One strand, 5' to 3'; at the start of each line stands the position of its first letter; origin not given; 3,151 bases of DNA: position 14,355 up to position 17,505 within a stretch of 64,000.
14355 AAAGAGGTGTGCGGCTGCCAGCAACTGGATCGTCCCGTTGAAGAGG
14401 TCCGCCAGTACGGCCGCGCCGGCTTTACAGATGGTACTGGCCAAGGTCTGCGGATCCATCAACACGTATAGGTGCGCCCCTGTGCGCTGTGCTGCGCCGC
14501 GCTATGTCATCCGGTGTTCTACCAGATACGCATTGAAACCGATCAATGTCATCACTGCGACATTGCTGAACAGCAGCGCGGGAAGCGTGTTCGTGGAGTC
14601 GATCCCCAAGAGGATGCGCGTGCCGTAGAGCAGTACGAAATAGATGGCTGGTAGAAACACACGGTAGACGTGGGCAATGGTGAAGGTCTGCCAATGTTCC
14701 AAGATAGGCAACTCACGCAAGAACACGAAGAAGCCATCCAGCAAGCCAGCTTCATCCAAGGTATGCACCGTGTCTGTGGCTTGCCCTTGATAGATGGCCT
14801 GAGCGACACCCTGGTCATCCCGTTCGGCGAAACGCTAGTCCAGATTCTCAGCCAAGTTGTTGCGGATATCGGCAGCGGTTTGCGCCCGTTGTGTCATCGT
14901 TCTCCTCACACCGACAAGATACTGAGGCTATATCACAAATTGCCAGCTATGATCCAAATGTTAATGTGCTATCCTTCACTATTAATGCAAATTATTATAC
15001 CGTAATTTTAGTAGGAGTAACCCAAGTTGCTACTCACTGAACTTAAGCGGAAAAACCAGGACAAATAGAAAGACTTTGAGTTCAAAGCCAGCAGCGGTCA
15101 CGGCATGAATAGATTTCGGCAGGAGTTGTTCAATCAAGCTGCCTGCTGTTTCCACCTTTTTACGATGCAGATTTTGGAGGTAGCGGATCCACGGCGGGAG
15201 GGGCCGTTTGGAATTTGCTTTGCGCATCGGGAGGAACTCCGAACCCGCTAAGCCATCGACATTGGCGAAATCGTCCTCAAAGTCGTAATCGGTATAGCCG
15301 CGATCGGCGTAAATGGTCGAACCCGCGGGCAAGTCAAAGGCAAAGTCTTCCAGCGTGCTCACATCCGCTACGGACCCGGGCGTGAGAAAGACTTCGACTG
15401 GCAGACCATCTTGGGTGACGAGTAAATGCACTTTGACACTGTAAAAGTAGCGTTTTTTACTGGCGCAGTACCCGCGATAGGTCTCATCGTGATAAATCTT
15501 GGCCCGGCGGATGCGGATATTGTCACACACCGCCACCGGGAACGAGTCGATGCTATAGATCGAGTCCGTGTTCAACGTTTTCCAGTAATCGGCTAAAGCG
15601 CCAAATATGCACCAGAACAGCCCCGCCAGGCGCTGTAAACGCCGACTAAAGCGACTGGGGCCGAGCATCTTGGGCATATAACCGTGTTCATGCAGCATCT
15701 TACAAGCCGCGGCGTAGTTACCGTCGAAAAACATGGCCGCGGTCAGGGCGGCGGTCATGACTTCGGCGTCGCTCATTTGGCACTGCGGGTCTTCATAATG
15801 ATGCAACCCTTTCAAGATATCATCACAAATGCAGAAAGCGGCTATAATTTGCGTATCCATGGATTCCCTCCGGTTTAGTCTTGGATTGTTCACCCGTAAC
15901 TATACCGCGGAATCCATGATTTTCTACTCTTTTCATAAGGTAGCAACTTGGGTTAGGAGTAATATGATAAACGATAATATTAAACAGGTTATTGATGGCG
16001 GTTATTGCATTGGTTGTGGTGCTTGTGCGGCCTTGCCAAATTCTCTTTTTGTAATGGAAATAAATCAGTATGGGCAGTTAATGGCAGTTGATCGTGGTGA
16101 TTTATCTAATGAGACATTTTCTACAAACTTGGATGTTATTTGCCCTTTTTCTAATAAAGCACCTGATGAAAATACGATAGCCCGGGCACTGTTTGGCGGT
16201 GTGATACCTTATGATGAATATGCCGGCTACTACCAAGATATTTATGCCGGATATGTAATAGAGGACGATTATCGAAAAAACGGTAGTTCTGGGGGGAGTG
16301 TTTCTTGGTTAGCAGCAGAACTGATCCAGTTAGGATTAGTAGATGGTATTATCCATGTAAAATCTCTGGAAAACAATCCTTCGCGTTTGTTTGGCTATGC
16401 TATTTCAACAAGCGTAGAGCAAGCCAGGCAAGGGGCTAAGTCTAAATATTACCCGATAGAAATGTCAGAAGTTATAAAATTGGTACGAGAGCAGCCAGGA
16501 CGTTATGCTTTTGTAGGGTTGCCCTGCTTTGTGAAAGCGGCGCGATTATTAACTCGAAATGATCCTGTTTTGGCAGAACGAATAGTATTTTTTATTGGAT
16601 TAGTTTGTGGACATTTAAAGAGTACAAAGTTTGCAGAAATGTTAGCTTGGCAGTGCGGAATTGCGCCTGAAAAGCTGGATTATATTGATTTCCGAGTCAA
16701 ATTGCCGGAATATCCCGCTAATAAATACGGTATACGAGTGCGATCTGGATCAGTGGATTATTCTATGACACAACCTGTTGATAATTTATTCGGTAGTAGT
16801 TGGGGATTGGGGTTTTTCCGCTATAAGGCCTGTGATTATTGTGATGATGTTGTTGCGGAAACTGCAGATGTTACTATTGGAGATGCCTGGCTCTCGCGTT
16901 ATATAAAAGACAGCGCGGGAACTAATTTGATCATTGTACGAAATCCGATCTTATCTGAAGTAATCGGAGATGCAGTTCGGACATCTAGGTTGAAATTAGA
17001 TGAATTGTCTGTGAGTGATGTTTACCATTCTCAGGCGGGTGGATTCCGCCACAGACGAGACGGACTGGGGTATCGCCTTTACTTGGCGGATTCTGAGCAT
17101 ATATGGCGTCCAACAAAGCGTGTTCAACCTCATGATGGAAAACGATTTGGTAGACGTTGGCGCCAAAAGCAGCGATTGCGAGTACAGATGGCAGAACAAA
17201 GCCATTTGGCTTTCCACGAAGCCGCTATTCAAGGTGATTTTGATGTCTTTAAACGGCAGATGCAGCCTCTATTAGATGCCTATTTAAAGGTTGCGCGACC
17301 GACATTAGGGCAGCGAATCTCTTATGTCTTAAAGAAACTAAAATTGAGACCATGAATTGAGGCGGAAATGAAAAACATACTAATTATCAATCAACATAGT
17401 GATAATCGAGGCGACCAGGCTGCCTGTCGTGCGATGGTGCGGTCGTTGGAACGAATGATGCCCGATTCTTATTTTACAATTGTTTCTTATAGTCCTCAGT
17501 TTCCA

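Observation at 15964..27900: AT-richer ~12-kb cassette (FrhB-like, pyruvyl transferase, Wzx, TPR protein, Wzy-like, GT2, GT4, 760-aa hypothetical) inserted into a GC-rich glycan locus and bounded by an IS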

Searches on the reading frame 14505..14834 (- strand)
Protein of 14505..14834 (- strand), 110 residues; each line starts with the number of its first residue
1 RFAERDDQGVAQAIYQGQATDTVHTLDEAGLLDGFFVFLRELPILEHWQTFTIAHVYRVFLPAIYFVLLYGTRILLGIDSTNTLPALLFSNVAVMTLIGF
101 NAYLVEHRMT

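Call 70: search_protein_families(library=ncbifam, proteins=[window:14505-14834:-], max_evalue=0.01)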
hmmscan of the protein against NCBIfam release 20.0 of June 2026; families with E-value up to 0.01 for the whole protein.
seq(110 aa): 0 families

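Call 73: search_protein_families(library=pfam, proteins=[window:14505-14834:-], max_evalue=1)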
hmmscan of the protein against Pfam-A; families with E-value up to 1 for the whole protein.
seq(110 aa): 1 family
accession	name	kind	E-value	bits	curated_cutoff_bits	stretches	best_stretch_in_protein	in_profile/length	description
PF21548.3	CATSPERB_2nd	-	0.12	12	27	1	41-86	235-279/350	CATSPER subunit beta protein 2nd domain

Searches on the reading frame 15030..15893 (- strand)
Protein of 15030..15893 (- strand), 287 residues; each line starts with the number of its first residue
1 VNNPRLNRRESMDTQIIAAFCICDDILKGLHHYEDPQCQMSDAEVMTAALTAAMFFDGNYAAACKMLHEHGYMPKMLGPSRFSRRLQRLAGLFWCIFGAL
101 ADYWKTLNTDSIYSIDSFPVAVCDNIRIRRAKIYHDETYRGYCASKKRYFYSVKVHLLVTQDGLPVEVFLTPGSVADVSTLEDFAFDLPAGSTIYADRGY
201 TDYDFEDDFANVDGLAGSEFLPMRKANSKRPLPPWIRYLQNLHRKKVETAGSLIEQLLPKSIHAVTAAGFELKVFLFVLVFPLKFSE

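Call 4: search_protein_families(library=pfam, proteins=[window:15030-15893:-], max_evalue=0.01)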
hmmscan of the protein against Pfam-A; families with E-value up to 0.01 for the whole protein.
window:15030-15893:- (287 aa): 2 families
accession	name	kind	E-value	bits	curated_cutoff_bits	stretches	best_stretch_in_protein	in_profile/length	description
PF13612.12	DDE_Tnp_1_3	-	5e-14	53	27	1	109-210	4-101/155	Transposase DDE domain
PF01609.27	DDE_Tnp_1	-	1.4e-12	48.3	23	1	110-210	4-96/200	Transposase DDE domain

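Call 24: find_encoding_contigs(protein=window:15030-15860:-, flank=3000, max_places=10)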
Protein window:15030-15860:- (276 aa): 16 contigs read that carry it; 8 places shown.
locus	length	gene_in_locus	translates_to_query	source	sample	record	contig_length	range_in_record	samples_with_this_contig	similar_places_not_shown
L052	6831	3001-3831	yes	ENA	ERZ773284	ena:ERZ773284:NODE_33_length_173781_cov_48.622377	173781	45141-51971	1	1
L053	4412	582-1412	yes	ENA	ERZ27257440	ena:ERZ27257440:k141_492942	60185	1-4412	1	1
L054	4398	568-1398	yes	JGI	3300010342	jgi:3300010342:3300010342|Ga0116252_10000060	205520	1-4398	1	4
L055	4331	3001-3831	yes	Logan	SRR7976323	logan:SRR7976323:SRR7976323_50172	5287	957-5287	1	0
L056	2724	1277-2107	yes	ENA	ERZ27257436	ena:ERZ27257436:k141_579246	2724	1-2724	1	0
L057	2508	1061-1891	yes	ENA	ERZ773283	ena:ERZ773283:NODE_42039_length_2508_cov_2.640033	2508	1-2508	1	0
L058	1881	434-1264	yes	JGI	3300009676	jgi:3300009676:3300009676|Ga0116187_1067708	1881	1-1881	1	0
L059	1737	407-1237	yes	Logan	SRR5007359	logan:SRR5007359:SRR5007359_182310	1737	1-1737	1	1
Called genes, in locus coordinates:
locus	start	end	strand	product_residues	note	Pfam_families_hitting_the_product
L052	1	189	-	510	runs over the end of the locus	-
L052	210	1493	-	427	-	PF04230:PS_pyruv_trans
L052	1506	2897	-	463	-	PF04422:FrhB_FdhB_N, PF04432:FrhB_FdhB_C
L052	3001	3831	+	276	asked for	PF13612:DDE_Tnp_1_3, PF01609:DDE_Tnp_1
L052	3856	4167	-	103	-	-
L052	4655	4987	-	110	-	PF01909:NTP_transf_2, PF18765:Polbeta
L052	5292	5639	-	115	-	-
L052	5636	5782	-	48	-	-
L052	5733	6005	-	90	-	-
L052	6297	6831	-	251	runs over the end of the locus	PF12644:DUF3782, PF07788:PDDEXK_10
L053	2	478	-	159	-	?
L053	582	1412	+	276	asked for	PF13612:DDE_Tnp_1_3, PF01609:DDE_Tnp_1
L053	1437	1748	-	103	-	-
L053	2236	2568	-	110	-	PF01909:NTP_transf_2, PF18765:Polbeta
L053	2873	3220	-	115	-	-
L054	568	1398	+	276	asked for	PF13612:DDE_Tnp_1_3, PF01609:DDE_Tnp_1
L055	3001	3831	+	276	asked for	PF13612:DDE_Tnp_1_3, PF01609:DDE_Tnp_1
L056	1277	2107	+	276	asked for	PF13612:DDE_Tnp_1_3, PF01609:DDE_Tnp_1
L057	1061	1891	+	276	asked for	PF13612:DDE_Tnp_1_3, PF01609:DDE_Tnp_1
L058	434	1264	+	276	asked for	PF13612:DDE_Tnp_1_3, PF01609:DDE_Tnp_1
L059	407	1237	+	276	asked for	PF13612:DDE_Tnp_1_3, PF01609:DDE_Tnp_1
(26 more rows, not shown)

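Call 42: search_protein_families(library=ncbifam, proteins=[window:15030-15860:-], max_evalue=0.01)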
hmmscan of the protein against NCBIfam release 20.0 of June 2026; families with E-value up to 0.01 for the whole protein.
window:15030-15860:- (276 aa): 4 families
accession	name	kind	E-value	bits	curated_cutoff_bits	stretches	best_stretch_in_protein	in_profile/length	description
NF033520.1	transpos_IS982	equivalog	5.9e-51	173.4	130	1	30-272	1-241/243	IS982 family transposase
NF033592.1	transpos_IS4_1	equivalog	2e-08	33.8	115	1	33-194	30-191/332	IS4 family transposase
NF033580.1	transpos_IS5_3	equivalog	8.2e-08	32.1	110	1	73-200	63-190/258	IS5 family transposase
NF033581.1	transpos_IS5_4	equivalog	1.8e-05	24.2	140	1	133-199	146-211/285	IS5 family transposase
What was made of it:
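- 15020..15953 (-): Intact IS982-family insertion sequence. Transposase ORF 15030-15860 (276 aa). Inverted repeats 15018-15033 and 15940-15955. Target-site duplication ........(A) at 15012-15020 and 15954-15962. NCBIfam NF033520 173 bits against a cut-off of 130, model positions 1-241 of 243 (call 42).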

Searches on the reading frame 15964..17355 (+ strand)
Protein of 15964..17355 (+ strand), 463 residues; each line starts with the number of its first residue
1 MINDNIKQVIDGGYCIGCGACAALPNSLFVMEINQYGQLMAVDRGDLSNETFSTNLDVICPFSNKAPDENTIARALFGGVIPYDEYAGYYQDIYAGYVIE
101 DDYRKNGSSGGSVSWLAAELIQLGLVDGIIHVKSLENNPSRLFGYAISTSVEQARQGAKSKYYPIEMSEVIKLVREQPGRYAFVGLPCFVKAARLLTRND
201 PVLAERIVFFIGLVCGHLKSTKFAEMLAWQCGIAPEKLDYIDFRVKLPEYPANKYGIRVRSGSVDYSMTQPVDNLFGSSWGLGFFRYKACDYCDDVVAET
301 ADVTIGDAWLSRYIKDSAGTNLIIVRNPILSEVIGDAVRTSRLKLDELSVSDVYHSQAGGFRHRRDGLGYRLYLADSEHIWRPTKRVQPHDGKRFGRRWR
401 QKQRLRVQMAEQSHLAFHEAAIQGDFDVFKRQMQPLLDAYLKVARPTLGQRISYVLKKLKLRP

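Call 4: search_protein_families(library=pfam, proteins=[window:15964-17355:+], max_evalue=0.01)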
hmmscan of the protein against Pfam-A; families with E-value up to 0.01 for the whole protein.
window:15964-17355:+ (463 aa): 2 families
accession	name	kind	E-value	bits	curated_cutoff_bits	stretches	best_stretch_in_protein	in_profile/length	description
PF04432.18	FrhB_FdhB_C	-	8e-32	110.6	23.3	1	180-349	3-148/150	Coenzyme F420 hydrogenase/dehydrogenase, beta subunit C terminus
PF04422.18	FrhB_FdhB_N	-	1.4e-15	57.6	22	1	93-172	1-78/78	Coenzyme F420 hydrogenase/dehydrogenase, beta subunit N-term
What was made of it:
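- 15964..17355 (+): FrhB/FdhB-like Fe-S flavoprotein gene, first gene of the cassette. Contains crossover J1 at about 16237-16245. Pfam PF04422 and PF04432 (call 4).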

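Call 11: find_encoding_contigs(protein=window:15964-17355:+, flank=10000, max_places=10)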
Protein window:15964-17355:+ (463 aa): 4 contigs read that carry it; 2 places shown.
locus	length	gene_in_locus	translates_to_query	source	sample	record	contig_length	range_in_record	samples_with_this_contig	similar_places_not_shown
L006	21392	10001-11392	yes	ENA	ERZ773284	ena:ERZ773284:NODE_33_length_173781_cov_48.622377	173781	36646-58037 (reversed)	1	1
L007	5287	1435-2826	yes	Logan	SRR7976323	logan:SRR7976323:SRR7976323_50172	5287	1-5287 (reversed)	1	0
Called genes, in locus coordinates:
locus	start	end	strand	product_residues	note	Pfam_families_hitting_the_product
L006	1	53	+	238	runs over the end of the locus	PF01520:Amidase_3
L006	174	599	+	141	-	PF00436:SSB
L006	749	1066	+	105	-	PF11950:DUF3467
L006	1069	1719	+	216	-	-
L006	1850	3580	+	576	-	PF14306:PUA_2, PF01747:ATP-sulfurylase, PF01583:APS_kinase, PF13671:AAA_33 (weak)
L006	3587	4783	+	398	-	PF00288:GHMP_kinases_N, PF08544:GHMP_kinases_C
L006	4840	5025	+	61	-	-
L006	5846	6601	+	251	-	PF12644:DUF3782, PF07788:PDDEXK_10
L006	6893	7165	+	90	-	-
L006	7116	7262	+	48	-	-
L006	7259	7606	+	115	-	-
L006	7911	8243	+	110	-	PF01909:NTP_transf_2, PF18765:Polbeta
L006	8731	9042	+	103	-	-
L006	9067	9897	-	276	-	PF13612:DDE_Tnp_1_3, PF01609:DDE_Tnp_1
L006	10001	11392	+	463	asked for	PF04422:FrhB_FdhB_N, PF04432:FrhB_FdhB_C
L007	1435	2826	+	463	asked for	PF04422:FrhB_FdhB_N, PF04432:FrhB_FdhB_C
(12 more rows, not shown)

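Call 42: search_protein_families(library=ncbifam, proteins=[window:15964-17355:+], max_evalue=0.01)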
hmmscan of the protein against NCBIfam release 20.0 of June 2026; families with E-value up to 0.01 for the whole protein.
window:15964-17355:+ (463 aa): 4 families
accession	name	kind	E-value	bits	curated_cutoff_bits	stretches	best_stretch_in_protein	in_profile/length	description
NF006808.0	PRK09326.1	equivalog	1.1e-10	41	444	1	106-319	90-287/341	F420H2 dehydrogenase subunit F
NF040616.1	F420_dehyd_FpoF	exception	2e-10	40.2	475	1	106-264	89-236/337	F420H2 dehydrogenase subunit FpoF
NF006807.0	PRK09325.1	subfamily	8.2e-10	38.2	269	1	86-216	3-136/283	coenzyme F420-reducing hydrogenase subunit beta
TIGR03289.1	frhB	equivalog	2.7e-05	23.4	331.5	1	88-330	2-225/275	coenzyme F420 hydrogenase subunit beta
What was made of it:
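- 15964..17355 (+): Below the cut-offs of true F420 enzymes (call 42).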

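Call 62: list_cluster_members(proteins=[window:15964-17355:+, window:23407-24327:+, window:24352-25563:+, window:25563-27845:+, window:27949-29178:+, window:29178-29795:+, window:30421-31530:+])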
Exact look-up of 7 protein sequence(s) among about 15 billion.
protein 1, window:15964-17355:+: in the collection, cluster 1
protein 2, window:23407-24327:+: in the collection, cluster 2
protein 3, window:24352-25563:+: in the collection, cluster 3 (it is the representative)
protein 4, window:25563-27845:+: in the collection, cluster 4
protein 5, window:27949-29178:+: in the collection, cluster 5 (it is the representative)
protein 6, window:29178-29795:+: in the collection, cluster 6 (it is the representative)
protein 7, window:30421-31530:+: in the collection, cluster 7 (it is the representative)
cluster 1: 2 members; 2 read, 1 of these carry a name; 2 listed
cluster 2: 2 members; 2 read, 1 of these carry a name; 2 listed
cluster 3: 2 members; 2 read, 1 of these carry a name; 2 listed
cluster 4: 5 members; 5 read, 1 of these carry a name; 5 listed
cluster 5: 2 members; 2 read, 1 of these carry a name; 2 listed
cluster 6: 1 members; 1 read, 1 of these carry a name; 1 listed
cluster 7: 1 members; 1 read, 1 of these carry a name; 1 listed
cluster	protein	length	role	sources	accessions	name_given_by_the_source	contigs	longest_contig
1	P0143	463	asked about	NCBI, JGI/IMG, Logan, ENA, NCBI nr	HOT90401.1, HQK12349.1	MAG TPA: Coenzyme F420 hydrogenase/dehydrogenase, beta subunit C-terminal domain ... | Coenzyme F420 hydrogenase/dehydrogenase, beta subunit C-terminal domain [Anaerolineae ...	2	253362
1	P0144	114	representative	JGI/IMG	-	-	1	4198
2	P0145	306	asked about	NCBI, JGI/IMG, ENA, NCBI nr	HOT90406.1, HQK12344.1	MAG TPA: glycosyltransferase family 2 protein [Anaerolineae bacterium] | glycosyltransferase family 2 protein [Anaerolineae bacterium]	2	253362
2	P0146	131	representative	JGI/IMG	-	-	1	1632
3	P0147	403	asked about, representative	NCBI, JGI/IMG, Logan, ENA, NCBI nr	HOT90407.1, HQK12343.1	MAG TPA: glycosyltransferase [Anaerolineae bacterium] | glycosyltransferase [Anaerolineae bacterium]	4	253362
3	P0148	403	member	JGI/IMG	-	-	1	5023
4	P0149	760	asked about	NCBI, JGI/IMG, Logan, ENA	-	-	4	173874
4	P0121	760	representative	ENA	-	-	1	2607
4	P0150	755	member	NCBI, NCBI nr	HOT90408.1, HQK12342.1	MAG TPA: hypothetical protein PLJ78_00170 [Anaerolineae bacterium] | hypothetical protein [Anaerolineae bacterium]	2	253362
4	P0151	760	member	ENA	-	-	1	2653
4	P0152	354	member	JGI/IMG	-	-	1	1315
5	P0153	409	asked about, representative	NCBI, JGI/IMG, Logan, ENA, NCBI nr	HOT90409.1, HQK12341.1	MAG TPA: glycosyltransferase family 4 protein [Anaerolineae bacterium] | glycosyltransferase family 4 protein [Anaerolineae bacterium]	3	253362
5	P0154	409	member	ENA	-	-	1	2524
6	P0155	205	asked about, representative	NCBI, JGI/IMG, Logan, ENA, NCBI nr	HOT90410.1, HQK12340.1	MAG TPA: sugar transferase [Anaerolineae bacterium] | sugar transferase [Anaerolineae bacterium]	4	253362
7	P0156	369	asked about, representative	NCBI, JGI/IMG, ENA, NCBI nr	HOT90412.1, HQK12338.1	MAG TPA: DegT/DnrJ/EryC1/StrS family aminotransferase [Anaerolineae bacterium] | DegT/DnrJ/EryC1/StrS family aminotransferase [Anaerolineae bacterium]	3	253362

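Call 65: find_encoding_contigs(protein=P0154, flank=10000, max_places=4)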
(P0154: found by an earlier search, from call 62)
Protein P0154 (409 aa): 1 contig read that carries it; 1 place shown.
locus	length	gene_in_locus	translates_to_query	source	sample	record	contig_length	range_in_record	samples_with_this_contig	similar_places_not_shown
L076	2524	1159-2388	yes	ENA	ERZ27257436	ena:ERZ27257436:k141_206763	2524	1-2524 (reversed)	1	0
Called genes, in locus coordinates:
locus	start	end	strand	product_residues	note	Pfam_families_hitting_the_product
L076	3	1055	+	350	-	?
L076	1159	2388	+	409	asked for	PF13439:Glyco_transf_4, PF13579:Glyco_trans_4_4, PF00534:Glycos_transf_1, PF13692:Glyco_trans_1_4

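Call 76: find_encoding_contigs(protein=P0148, flank=10000, max_places=4)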
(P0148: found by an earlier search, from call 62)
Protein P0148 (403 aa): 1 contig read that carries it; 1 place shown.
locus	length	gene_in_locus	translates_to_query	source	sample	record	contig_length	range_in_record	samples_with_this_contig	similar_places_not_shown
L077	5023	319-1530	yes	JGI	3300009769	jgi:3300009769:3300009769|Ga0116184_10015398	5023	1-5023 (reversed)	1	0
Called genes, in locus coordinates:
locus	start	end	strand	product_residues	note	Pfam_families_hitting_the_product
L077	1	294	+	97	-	?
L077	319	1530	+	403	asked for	PF13692:Glyco_trans_1_4, PF00534:Glycos_transf_1, PF13524:Glyco_trans_1_2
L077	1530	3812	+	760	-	-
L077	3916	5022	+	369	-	?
